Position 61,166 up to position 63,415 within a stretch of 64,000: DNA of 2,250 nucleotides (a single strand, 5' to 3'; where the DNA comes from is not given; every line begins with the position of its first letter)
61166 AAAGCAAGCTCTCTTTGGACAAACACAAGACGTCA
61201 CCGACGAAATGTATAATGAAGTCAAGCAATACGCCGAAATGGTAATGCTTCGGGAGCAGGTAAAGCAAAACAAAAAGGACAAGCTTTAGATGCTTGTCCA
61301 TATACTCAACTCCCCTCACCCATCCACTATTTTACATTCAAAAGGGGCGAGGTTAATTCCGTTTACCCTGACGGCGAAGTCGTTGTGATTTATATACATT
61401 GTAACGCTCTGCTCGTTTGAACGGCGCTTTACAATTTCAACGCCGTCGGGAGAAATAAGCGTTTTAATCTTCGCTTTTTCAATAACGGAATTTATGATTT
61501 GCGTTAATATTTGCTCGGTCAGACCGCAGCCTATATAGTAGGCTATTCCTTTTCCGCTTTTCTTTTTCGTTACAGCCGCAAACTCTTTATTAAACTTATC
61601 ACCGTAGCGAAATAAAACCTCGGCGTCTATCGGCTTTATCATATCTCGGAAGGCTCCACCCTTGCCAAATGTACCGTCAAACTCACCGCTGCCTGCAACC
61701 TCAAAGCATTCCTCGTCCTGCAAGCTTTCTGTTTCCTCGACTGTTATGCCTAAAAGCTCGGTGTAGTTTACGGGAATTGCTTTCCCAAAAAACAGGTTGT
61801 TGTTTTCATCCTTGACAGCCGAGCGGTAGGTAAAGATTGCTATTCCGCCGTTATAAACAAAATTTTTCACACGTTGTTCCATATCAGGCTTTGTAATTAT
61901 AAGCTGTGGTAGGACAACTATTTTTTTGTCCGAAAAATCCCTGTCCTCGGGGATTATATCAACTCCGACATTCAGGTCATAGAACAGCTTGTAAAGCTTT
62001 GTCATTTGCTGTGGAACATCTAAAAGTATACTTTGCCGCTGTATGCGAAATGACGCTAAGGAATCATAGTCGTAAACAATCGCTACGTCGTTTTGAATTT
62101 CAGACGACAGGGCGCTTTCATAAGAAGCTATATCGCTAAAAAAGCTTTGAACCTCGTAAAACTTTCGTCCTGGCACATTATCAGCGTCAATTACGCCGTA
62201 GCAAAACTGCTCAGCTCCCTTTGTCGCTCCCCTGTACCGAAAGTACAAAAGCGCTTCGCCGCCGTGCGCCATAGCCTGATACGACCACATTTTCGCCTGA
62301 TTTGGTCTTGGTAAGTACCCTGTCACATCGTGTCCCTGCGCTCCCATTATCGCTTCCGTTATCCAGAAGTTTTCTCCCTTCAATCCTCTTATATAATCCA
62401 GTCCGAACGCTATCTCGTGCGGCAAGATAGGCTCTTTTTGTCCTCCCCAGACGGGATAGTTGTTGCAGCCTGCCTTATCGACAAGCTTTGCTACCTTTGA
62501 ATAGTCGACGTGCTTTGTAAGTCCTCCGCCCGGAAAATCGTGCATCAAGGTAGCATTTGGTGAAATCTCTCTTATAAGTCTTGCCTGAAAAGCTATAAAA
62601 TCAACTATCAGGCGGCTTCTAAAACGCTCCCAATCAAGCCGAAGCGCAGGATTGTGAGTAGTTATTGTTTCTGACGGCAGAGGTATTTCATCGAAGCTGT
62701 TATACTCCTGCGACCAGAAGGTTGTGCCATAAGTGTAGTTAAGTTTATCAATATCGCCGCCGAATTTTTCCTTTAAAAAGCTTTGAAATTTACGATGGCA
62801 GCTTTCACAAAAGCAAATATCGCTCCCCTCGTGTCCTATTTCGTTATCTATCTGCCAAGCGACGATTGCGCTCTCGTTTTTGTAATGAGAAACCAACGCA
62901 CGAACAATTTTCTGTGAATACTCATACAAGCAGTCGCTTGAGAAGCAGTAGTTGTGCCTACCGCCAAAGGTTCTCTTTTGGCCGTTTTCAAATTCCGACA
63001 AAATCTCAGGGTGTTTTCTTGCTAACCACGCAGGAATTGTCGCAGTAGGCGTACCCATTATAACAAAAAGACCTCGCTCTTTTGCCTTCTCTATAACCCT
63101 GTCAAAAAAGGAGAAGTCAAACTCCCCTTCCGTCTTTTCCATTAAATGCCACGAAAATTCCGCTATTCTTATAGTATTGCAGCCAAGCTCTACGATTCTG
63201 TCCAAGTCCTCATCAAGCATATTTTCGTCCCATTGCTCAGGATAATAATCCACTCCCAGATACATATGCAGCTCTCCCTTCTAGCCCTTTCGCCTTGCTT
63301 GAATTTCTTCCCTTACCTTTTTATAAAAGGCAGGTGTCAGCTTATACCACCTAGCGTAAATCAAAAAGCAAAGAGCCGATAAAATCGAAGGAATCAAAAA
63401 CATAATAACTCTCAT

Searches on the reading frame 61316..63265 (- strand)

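Call 50: search_protein_families(library=ncbifam, proteins=[window:61316-63265:-], max_evalue=0.00001)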
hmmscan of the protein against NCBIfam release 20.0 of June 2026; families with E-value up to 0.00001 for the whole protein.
window:61316-63265:- (649 aa): 1 family
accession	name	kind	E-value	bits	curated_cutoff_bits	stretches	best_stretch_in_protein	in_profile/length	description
NF051902.1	GH35_fam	subfamily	1.1e-08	34.2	500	1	15-162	35-188/510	GH35 family beta-galactosidase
